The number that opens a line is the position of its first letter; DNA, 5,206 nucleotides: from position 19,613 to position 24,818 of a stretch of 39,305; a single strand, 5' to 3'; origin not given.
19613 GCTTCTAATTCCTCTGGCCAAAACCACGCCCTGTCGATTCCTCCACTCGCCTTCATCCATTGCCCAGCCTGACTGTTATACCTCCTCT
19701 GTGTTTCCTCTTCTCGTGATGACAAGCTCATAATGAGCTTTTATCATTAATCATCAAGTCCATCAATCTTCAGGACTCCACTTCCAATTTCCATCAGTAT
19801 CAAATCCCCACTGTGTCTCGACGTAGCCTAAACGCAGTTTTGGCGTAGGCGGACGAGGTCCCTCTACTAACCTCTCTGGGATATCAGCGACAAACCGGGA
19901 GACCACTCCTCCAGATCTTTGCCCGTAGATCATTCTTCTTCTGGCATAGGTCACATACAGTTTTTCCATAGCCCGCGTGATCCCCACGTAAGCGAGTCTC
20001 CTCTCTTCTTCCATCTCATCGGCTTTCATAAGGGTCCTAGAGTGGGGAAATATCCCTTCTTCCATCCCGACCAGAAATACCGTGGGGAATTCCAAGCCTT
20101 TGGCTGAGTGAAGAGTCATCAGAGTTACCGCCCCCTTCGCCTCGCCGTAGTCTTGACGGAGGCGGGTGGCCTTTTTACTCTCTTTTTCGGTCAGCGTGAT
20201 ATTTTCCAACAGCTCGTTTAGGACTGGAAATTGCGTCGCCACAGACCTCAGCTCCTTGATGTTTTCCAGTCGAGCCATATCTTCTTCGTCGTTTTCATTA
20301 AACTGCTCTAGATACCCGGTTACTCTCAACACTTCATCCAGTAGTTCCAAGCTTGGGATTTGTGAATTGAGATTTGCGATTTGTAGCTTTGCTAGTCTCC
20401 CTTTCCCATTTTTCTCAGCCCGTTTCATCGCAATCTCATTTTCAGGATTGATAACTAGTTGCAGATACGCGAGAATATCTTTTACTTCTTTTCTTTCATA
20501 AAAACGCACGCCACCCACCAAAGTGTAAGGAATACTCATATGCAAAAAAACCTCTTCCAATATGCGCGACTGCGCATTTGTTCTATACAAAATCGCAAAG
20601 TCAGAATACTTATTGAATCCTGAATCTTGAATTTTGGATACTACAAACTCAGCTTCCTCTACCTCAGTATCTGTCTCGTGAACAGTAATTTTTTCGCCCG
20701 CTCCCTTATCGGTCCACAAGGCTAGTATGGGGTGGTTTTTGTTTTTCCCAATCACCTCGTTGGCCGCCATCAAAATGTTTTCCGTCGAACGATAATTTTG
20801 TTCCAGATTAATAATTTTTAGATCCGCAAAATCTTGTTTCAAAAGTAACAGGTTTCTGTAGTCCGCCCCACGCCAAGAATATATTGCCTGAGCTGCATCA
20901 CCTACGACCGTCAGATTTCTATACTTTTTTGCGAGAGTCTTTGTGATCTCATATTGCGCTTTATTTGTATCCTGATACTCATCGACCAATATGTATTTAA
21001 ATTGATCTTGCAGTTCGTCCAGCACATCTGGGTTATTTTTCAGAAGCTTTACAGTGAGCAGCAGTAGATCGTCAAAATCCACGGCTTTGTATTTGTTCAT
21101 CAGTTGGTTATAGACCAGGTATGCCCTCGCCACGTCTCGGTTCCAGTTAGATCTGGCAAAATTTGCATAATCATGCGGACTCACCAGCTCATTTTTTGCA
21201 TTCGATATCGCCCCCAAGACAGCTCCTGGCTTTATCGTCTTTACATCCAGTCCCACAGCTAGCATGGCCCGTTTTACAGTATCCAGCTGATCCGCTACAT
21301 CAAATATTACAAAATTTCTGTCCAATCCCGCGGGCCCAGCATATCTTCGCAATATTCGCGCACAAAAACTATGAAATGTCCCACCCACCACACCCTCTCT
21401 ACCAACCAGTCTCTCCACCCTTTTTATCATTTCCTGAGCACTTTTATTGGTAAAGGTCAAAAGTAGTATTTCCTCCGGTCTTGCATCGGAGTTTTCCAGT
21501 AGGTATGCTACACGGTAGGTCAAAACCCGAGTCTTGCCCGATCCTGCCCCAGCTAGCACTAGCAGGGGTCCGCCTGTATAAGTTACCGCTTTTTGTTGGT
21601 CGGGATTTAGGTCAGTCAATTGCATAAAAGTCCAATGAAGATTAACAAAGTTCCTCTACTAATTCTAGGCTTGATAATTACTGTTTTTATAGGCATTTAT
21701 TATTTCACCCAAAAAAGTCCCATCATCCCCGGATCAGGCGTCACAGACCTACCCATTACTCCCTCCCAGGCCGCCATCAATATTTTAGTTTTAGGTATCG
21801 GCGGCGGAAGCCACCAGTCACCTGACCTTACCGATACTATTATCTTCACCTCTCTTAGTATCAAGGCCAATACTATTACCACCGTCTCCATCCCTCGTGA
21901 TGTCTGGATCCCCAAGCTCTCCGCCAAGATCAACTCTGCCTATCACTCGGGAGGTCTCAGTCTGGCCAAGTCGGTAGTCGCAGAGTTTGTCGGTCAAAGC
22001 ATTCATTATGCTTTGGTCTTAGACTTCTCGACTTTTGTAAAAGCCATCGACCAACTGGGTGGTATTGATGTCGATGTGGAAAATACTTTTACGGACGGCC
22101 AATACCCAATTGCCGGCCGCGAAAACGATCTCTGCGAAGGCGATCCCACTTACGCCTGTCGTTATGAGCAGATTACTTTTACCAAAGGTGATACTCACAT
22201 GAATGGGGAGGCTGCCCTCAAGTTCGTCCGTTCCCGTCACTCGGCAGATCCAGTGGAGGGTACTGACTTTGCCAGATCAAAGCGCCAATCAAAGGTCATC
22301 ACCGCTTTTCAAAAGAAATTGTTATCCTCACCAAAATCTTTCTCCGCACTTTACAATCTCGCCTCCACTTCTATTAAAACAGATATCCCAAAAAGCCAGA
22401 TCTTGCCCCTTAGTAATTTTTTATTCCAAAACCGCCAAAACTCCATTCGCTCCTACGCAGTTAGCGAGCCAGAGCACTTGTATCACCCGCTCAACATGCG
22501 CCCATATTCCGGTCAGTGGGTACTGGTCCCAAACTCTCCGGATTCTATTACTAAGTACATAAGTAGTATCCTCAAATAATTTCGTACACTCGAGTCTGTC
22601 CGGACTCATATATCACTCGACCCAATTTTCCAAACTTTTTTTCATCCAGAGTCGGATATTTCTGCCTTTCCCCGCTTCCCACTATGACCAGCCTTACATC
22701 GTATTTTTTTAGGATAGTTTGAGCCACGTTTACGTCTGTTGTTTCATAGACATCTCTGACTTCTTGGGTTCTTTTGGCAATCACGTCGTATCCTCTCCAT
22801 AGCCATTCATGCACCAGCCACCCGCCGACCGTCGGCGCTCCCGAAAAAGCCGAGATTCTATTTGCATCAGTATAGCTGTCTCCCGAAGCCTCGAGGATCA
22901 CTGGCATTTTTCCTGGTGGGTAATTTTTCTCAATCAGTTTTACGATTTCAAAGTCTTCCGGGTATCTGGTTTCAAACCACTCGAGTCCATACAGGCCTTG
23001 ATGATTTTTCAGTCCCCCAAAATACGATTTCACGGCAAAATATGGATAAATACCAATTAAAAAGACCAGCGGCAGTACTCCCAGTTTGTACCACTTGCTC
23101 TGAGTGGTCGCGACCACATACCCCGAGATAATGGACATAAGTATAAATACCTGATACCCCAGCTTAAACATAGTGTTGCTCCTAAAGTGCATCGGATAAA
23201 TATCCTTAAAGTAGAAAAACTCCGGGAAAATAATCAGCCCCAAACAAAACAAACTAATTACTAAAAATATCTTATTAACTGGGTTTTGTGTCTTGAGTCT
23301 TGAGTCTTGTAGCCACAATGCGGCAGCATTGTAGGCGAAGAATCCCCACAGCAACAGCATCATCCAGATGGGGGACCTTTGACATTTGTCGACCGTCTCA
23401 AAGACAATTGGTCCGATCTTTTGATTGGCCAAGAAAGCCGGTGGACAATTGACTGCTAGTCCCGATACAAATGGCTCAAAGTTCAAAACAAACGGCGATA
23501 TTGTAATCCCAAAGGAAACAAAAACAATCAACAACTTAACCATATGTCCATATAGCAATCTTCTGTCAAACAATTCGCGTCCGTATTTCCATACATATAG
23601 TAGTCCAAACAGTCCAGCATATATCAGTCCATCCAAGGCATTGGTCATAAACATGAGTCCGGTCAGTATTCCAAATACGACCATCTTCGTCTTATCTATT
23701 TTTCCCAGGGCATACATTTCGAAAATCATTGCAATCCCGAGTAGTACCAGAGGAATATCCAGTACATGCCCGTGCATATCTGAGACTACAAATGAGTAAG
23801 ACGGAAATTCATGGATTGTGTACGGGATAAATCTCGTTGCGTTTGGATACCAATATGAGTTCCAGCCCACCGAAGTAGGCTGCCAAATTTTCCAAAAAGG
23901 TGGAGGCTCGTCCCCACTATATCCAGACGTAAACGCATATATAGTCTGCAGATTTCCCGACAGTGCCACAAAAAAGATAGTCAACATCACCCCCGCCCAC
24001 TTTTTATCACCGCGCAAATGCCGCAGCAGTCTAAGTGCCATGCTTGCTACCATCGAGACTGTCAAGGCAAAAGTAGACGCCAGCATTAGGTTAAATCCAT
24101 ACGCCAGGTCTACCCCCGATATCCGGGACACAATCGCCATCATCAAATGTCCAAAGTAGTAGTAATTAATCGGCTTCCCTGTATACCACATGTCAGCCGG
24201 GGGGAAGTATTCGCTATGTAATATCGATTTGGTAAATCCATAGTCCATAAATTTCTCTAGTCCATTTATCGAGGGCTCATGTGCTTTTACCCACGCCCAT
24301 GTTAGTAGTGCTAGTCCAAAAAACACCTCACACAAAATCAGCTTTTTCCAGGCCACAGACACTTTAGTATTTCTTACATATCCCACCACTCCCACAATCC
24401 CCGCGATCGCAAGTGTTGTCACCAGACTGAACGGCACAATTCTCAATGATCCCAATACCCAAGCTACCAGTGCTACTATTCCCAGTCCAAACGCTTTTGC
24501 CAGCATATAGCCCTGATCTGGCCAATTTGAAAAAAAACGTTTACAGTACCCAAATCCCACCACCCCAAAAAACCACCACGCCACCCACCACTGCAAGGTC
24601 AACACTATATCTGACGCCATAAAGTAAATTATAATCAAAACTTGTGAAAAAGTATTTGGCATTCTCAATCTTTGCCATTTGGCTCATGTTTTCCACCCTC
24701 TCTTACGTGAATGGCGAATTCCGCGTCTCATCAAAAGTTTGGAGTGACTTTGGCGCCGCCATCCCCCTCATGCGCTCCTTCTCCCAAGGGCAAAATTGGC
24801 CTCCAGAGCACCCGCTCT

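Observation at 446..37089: Dispersed family of heptamer-phased (7-nt/21-nt) quasi-repeat cassettes embedded in-frame in unrelated genes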

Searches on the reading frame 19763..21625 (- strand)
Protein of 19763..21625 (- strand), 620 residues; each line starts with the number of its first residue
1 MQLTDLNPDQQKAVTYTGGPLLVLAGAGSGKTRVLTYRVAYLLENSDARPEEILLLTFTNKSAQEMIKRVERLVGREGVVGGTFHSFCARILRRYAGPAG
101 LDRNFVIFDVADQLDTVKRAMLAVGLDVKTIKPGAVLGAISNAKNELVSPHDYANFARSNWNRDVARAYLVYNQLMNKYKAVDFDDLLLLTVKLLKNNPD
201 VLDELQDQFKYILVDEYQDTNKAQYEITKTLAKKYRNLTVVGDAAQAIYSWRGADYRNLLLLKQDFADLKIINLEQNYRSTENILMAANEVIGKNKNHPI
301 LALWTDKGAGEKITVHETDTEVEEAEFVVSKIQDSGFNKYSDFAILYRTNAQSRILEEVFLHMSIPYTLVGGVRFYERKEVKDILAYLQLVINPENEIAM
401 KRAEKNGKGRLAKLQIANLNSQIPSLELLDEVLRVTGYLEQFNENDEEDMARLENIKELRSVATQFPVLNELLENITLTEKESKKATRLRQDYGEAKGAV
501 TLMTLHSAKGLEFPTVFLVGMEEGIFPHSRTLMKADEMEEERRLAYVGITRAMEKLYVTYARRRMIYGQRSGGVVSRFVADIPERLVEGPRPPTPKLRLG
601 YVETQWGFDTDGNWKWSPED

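Call 9: search_protein_families(library=pfam, proteins=[window:19763-21625:-])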
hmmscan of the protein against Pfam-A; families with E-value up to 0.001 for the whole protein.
window:19763-21625:- (620 aa): 6 families
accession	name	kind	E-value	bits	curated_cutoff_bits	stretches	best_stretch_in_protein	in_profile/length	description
PF00580.27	UvrD-helicase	-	3e-85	286.6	23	1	6-266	1-270/271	UvrD/REP helicase N-terminal domain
PF13361.12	UvrD_C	-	4.2e-67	227.5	25.6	2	272-419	1-150/350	UvrD-like helicase C-terminal domain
PF13245.12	AAA_19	-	2.1e-21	77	25.1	1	10-250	1-132/134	AAA domain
PF13538.12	UvrD_C_2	-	1.4e-10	41.3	27.4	1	500-558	2-51/52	UvrD-like helicase C-terminal domain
PF01443.25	Viral_helicase1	-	2.8e-06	27.7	21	0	487-558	169-226/228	Viral superfamily 1 RNA helicase core domain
PF13604.12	AAA_30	-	3.1e-05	24.3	27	0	6-69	2-65/191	AAA domain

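Call 26: find_homologous_proteins(query=window:19763-21625:-, max_evalue=1e-30)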
Query window:19763-21625:- (620 aa): 8000 proteins with E <= 1e-30 among 8000 candidates; the best 120 are listed.
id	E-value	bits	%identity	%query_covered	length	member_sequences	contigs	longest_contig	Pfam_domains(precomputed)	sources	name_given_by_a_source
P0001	0.0e+0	1383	100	100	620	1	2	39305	PF13538.13,PF01443.25,PF13361.13,PF13245.13,PF00580.28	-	-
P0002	0.0e+0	1184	87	100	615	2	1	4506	PF13538.13,PF01443.25,PF13361.13,PF13245.13,PF00580.28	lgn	-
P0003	6.6e-275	931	67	100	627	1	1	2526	PF13538.13,PF01443.25,PF13604.13,PF13361.13,PF13245.13,PF00580.28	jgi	jgi:DNA helicase-2/ATP-dependent DNA helicase PcrA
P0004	3.8e-273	925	67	100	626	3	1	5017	PF13538.13,PF01443.25,PF13604.13,PF13361.13,PF13245.13,PF00580.28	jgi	jgi:DNA helicase II / ATP-dependent DNA helicase PcrA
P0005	1.2e-270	917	66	100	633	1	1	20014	PF13538.13,PF13604.13,PF13361.13,PF13245.13,PF00580.28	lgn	-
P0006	2.7e-268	909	66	100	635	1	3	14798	PF13538.13,PF13604.13,PF13361.13,PF13245.13,PF00580.28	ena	-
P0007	1.3e-267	907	66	100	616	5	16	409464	PF13538.13,PF01443.25,PF13604.13,PF13361.13,PF13245.13,PF00580.28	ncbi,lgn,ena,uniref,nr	ncbi:hypothetical protein A2634_00850 [Candidatus Amesbacteria bacterium RIFCSPHIGHO2_01_FULL_48_32]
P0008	1.4e-267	907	68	99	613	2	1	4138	PF13538.13,PF01443.25,PF13604.13,PF13361.13,PF13245.13,PF00580.28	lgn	-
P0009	2.7e-267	906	66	100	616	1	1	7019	PF13538.13,PF01443.25,PF13604.13,PF13361.13,PF13245.13,PF00580.28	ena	-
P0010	4.3e-267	905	67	100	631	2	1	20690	PF13538.13,PF01443.25,PF13604.13,PF13361.13,PF13245.13,PF00580.28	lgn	-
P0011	1.0e-266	904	68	100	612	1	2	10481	PF13538.13,PF01443.25,PF13604.13,PF13361.13,PF13245.13,PF00580.28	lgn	-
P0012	1.5e-266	904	68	100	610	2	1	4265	PF13538.13,PF01443.25,PF13361.13,PF13245.13,PF00580.28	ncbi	-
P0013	1.7e-266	903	66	100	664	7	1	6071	PF13538.13,PF13604.13,PF13361.13,PF13245.13,PF00580.28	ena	-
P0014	1.3e-265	900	67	100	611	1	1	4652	PF13538.13,PF01443.25,PF13604.13,PF13361.13,PF13245.13,PF00580.28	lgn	-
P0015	4.8e-265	899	66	100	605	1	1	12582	PF13538.13,PF01443.25,PF13604.13,PF13361.13,PF13245.13,PF00580.28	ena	-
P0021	1.8e-261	887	66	100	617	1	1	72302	PF13538.13,PF01443.25,PF13604.13,PF13361.13,PF13245.13,PF00580.28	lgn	-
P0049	6.0e-255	865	64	100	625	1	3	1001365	PF13538.13,PF13604.13,PF13361.13,PF13245.13,PF00580.28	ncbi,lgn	-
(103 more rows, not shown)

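Call 28: find_encoding_contigs(protein=P0002, flank=10000, max_places=4)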
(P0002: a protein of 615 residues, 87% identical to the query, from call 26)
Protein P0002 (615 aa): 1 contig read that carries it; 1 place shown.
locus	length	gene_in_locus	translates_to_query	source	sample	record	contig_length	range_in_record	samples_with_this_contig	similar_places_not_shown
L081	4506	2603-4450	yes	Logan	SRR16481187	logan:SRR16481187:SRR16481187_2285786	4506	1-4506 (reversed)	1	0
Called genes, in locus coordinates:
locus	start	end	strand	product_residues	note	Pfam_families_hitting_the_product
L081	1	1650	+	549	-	?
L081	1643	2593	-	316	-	PF03816:LytR_cpsA_psr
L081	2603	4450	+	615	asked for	PF00580:UvrD-helicase, PF13245:AAA_19, PF01443:Viral_helicase1 (faint), PF13361:UvrD_C, PF13538:UvrD_C_2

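Call 30: find_encoding_contigs(protein=P0049, flank=10000, max_places=1)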
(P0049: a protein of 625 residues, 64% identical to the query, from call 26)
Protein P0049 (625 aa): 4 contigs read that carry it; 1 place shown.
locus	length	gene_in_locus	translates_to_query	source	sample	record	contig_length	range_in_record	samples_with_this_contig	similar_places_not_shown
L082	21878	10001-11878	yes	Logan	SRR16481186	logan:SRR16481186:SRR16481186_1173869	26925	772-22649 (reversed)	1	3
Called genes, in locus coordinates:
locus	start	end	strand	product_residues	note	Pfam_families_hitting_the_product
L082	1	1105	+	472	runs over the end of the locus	PF00041:fn3 (weak), PF16656:Pur_ac_phosph_N, PF19077:Big_13 (weak)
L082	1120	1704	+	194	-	-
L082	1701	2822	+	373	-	PF13439:Glyco_transf_4, PF13579:Glyco_trans_4_4, PF00534:Glycos_transf_1, PF13692:Glyco_trans_1_4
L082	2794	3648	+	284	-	PF01209:Ubie_methyltran, PF05175:MTS (weak), PF13489:Methyltransf_23, PF01135:PCMT (weak), PF13847:Methyltransf_31, PF08241:Methyltransf_11, PF08242:Methyltransf_12, PF13649:Methyltransf_25, +1 more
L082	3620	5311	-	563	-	PF02366:PMT, PF13231:PMT_2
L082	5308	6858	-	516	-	-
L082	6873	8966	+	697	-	PF10060:DUF2298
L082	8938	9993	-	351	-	PF03816:LytR_cpsA_psr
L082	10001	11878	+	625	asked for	PF00580:UvrD-helicase, PF13245:AAA_19, PF13604:AAA_30 (faint), PF13361:UvrD_C, PF13538:UvrD_C_2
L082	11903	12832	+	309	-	PF02388:FemAB, PF13480:Acetyltransf_6, PF02388:FemAB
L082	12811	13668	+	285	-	PF02388:FemAB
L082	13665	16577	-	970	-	PF00580:UvrD-helicase, PF13245:AAA_19, PF13604:AAA_30 (faint), PF13361:UvrD_C, PF13538:UvrD_C_2 (faint), PF10926:DUF2800 (weak), PF12705:PDDEXK_1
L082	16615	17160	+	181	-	PF01351:RNase_HII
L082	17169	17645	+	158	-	-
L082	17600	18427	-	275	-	PF02646:RmuC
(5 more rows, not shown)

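Call 31: find_encoding_contigs(protein=P0007, flank=10000, max_places=1)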
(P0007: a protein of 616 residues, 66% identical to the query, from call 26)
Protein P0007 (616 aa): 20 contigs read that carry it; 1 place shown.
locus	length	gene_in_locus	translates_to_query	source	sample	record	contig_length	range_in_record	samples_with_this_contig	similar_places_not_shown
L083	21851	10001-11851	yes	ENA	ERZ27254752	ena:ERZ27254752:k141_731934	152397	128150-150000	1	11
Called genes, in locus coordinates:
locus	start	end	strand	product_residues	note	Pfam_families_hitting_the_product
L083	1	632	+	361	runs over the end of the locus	PF13439:Glyco_transf_4, PF13579:Glyco_trans_4_4, PF20706:GT4-conflict (weak), PF00534:Glycos_transf_1, PF13692:Glyco_trans_1_4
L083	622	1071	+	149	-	PF02475:TRM5-TYW2_MTfase (weak)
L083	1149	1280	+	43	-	-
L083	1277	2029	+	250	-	PF13489:Methyltransf_23, PF08241:Methyltransf_11, PF08242:Methyltransf_12, PF13649:Methyltransf_25, PF13847:Methyltransf_31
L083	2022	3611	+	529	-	-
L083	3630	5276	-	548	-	PF02366:PMT (weak), PF13231:PMT_2 (weak)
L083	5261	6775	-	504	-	-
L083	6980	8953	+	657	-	PF10060:DUF2298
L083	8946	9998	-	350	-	PF03816:LytR_cpsA_psr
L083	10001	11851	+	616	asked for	PF00580:UvrD-helicase, PF13245:AAA_19, PF13604:AAA_30 (faint), PF01443:Viral_helicase1 (faint), PF13361:UvrD_C, PF13538:UvrD_C_2 (weak)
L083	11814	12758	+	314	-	PF02388:FemAB (weak), PF13480:Acetyltransf_6, PF02388:FemAB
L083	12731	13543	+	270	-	PF13480:Acetyltransf_6 (faint), PF02388:FemAB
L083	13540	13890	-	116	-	-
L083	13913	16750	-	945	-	PF00580:UvrD-helicase, PF13245:AAA_19, PF13604:AAA_30 (weak), PF13361:UvrD_C, PF13538:UvrD_C_2 (faint), PF12705:PDDEXK_1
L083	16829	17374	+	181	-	PF01351:RNase_HII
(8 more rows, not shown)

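Call 32: find_encoding_contigs(protein=P0021, flank=10000, max_places=1)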
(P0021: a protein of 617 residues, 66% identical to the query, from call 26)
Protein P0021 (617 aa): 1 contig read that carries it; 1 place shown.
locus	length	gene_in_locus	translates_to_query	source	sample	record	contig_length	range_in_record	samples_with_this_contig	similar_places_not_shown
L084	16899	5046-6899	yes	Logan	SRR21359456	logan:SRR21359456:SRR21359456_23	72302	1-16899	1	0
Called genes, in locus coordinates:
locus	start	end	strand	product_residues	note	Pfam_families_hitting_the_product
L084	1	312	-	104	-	?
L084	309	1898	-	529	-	-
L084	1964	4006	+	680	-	PF10060:DUF2298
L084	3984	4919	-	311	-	PF03816:LytR_cpsA_psr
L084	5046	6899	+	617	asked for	PF00580:UvrD-helicase, PF13245:AAA_19, PF13604:AAA_30 (faint), PF01443:Viral_helicase1 (faint), PF13361:UvrD_C, PF13538:UvrD_C_2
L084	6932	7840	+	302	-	PF02388:FemAB, PF13480:Acetyltransf_6, PF02388:FemAB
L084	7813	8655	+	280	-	PF02388:FemAB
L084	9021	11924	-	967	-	PF00580:UvrD-helicase, PF01443:Viral_helicase1 (faint), PF13245:AAA_19, PF13604:AAA_30 (faint), PF13361:UvrD_C, PF13538:UvrD_C_2 (faint), PF12705:PDDEXK_1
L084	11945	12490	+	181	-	PF01351:RNase_HII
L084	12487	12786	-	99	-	-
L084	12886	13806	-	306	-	PF02646:RmuC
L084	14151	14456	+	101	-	PF01371:Trp_repressor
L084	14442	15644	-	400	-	PF02073:Peptidase_M29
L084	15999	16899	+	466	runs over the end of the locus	PF00133:tRNA-synt_1, PF01406:tRNA-synt_1e, PF09334:tRNA-synt_1g, PF00133:tRNA-synt_1, PF01406:tRNA-synt_1e (weak), PF08264:Anticodon_1 (faint)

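Call 42: find_encoding_contigs(protein=P0001, flank=10000, max_places=4)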
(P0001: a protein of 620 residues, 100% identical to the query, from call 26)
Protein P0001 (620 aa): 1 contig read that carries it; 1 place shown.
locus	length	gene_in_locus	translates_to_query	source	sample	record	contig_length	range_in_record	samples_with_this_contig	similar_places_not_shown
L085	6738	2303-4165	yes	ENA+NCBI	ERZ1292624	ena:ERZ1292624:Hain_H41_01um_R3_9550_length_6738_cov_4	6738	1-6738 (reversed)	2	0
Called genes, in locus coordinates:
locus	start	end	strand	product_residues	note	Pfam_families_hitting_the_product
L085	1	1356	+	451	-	PF10060:DUF2298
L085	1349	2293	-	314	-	PF03816:LytR_cpsA_psr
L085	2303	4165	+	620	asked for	PF00580:UvrD-helicase, PF13245:AAA_19, PF01443:Viral_helicase1 (faint), PF13361:UvrD_C, PF13538:UvrD_C_2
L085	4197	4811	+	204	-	PF13489:Methyltransf_23 (weak), PF13847:Methyltransf_31 (weak), PF08241:Methyltransf_11, PF08242:Methyltransf_12, PF13649:Methyltransf_25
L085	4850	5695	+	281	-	PF02498:Bro-N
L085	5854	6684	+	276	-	-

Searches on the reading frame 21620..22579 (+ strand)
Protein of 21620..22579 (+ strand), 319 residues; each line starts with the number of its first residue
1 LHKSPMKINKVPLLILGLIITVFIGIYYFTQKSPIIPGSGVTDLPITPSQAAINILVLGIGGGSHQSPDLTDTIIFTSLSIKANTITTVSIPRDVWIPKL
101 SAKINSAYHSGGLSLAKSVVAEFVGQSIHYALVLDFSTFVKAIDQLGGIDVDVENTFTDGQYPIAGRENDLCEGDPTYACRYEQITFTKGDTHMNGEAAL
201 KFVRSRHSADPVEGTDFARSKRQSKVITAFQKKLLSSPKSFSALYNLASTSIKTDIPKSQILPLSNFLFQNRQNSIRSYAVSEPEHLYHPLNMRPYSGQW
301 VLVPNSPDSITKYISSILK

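Call 64: search_protein_families(library=pfam, proteins=[window:21620-22579:+], max_evalue=0.00001)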
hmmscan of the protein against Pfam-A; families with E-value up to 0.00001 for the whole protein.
window:21620-22579:+ (319 aa): 1 family
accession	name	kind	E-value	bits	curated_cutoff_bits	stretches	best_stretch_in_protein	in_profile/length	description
PF03816.19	LytR_cpsA_psr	-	9.5e-32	110.7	24.6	1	71-234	2-148/150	LytR_cpsA_psr family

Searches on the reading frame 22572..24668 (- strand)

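Call 9: search_protein_families(library=pfam, proteins=[window:22572-24668:-])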
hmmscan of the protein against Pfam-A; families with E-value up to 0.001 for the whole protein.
window:22572-24668:- (698 aa): 1 family
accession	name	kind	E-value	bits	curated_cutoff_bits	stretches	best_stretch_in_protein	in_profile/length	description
PF10060.15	DUF2298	-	4.2e-90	303.5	27.8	2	64-453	1-384/488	Uncharacterized membrane protein (DUF2298)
